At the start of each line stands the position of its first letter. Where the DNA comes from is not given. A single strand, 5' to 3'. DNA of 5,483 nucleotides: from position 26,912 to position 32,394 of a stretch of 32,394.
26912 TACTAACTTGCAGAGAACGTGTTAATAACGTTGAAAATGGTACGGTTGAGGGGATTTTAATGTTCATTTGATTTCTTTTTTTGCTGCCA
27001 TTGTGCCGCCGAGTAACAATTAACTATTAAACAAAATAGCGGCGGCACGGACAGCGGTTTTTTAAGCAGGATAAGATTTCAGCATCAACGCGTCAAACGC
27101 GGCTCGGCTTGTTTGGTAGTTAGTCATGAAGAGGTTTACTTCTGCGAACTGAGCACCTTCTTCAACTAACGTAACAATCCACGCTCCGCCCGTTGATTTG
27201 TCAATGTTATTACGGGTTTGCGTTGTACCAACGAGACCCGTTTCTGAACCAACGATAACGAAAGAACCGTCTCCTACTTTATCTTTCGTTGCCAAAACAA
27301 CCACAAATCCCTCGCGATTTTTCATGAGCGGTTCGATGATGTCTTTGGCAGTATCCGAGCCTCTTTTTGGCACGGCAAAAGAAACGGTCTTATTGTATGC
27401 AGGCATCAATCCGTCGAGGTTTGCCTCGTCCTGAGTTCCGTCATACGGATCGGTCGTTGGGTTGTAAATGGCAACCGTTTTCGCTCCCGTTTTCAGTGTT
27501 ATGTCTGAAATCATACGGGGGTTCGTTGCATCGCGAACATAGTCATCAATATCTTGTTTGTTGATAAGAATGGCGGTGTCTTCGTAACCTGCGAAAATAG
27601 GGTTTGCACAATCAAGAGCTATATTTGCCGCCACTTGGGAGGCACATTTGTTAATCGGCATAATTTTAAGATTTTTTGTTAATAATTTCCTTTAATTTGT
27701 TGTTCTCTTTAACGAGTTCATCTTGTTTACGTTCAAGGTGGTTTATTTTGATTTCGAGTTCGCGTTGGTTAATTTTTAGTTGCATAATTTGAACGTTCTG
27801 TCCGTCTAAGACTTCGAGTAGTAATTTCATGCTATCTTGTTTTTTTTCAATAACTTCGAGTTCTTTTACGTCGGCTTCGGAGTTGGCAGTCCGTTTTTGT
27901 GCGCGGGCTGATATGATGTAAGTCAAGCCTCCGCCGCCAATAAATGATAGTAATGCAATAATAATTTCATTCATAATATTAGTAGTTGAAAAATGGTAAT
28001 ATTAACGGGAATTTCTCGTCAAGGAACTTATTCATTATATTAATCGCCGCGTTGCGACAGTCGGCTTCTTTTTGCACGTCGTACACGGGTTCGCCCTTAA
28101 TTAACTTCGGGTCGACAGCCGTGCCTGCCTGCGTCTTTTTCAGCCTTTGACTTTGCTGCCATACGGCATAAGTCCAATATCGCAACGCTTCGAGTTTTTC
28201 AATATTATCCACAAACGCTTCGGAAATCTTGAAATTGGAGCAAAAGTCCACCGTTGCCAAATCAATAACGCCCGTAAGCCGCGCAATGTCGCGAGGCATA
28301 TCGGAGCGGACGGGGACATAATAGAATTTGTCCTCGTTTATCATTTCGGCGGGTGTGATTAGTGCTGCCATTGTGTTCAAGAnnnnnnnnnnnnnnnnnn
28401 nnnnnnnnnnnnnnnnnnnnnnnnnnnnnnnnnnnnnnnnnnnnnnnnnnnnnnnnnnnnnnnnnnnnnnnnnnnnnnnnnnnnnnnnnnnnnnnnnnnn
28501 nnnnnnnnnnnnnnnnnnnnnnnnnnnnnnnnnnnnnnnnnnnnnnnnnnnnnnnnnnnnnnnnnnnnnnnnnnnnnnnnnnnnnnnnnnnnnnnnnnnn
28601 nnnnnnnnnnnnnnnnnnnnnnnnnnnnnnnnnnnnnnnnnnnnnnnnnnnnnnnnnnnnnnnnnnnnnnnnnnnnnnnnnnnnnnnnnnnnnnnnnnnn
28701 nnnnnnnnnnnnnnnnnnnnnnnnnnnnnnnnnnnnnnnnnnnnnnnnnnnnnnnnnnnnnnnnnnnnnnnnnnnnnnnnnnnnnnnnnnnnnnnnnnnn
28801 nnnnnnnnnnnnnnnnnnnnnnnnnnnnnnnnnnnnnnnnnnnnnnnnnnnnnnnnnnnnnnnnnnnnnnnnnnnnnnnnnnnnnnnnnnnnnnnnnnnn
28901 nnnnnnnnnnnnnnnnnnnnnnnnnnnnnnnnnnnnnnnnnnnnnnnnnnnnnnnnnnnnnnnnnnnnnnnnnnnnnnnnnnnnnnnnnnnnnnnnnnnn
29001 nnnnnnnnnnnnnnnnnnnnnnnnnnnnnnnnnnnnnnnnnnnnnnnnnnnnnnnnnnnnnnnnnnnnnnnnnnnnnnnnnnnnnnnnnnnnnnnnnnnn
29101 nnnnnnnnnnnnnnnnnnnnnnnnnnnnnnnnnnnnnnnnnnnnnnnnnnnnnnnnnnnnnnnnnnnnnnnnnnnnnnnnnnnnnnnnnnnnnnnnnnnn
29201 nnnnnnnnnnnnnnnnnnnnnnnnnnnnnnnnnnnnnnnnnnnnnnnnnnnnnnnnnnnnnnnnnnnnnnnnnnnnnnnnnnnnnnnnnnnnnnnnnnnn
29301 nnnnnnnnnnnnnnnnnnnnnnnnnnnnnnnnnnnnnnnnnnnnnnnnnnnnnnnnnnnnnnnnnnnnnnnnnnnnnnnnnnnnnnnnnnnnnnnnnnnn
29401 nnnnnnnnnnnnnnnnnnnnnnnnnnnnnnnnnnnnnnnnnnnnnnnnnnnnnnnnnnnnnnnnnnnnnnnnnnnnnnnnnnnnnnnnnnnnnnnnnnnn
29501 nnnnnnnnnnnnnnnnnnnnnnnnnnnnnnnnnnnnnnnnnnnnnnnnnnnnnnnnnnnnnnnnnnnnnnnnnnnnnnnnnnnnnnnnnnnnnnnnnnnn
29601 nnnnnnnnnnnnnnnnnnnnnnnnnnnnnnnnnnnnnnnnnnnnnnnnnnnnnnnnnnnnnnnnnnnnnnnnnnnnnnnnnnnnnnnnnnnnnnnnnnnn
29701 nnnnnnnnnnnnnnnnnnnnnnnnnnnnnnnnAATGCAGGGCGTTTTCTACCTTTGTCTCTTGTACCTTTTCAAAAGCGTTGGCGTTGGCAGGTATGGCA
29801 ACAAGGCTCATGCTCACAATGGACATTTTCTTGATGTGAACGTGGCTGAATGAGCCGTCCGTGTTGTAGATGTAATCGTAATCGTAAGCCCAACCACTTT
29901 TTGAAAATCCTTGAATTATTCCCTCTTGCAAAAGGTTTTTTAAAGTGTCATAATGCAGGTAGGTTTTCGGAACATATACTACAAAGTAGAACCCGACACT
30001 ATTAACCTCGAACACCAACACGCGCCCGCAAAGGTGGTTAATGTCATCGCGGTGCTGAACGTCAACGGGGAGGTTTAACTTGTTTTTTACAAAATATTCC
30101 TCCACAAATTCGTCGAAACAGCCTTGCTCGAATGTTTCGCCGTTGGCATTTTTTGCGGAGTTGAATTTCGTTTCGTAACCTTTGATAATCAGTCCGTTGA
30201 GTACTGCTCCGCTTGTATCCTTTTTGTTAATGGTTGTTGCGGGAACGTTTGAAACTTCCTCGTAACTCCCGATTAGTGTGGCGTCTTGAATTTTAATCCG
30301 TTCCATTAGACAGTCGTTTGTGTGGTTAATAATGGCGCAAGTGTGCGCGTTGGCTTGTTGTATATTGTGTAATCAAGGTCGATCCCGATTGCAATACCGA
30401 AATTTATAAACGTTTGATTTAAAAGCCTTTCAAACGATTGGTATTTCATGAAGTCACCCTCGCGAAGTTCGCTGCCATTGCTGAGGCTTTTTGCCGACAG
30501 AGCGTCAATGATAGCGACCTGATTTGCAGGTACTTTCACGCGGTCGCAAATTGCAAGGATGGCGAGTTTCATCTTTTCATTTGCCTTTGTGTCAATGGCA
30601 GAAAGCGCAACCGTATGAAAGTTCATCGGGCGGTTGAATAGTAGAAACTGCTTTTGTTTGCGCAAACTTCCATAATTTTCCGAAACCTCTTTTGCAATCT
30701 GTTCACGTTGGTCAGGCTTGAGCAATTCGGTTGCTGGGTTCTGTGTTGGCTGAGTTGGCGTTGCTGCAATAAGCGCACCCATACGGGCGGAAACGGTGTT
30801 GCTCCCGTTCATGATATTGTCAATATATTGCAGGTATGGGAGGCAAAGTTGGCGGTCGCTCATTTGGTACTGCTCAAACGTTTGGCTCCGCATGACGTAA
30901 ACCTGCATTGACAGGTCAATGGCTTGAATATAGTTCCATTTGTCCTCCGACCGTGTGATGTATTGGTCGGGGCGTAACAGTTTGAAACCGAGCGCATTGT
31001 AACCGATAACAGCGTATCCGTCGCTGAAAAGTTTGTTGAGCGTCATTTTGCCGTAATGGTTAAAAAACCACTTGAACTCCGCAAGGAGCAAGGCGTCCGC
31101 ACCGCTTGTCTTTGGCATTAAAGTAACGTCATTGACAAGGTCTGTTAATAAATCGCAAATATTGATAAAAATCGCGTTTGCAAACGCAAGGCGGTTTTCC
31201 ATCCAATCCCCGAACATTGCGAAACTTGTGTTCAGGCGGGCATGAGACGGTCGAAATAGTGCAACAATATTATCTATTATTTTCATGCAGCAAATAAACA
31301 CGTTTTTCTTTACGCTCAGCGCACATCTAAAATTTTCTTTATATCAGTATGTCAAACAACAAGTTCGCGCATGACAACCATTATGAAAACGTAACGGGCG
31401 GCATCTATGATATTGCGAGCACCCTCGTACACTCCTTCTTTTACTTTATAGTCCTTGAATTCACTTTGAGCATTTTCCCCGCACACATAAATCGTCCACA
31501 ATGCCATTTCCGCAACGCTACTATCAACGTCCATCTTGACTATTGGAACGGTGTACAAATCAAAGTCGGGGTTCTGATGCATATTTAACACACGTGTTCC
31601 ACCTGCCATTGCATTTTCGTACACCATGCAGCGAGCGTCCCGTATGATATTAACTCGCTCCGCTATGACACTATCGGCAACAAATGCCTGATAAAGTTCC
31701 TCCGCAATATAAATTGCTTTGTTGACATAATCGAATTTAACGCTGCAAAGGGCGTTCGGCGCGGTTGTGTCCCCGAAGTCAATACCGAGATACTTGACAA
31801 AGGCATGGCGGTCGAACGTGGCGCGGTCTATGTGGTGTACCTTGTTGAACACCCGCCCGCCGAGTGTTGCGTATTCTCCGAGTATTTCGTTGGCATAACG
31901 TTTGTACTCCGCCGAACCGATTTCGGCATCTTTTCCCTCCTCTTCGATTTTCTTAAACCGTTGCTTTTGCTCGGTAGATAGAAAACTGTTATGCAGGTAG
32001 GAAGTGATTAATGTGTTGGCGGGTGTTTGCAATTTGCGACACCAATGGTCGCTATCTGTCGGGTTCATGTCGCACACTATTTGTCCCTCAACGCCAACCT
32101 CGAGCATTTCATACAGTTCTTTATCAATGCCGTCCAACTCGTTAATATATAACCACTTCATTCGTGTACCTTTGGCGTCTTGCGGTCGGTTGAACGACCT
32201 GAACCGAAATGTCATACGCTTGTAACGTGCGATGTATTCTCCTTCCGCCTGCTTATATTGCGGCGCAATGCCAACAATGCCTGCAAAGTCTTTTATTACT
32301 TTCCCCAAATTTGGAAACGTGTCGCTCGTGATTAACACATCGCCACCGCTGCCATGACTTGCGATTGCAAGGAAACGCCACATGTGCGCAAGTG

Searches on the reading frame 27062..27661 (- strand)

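Call 11: search_protein_families(library=phrogs, proteins=[window:27062-27661:-], max_evalue=0.001)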
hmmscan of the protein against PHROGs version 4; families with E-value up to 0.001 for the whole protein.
window:27062-27661:- (199 aa): 1 family
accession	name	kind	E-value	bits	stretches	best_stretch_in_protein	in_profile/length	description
phrog_21217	-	unknown function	1.4e-14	55.3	1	6-193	2-186/189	-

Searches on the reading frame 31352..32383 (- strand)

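Call 11: search_protein_families(library=phrogs, proteins=[window:31352-32383:-], max_evalue=0.001)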
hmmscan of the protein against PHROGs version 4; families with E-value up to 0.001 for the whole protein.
window:31352-32383:- (343 aa): 2 families
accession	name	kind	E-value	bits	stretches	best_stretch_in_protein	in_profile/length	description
phrog_2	-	head and packaging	8.9e-13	48.9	1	14-256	307-547/807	terminase large subunit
phrog_5653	-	head and packaging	3.3e-09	37.8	1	170-339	2-183/199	terminase large subunit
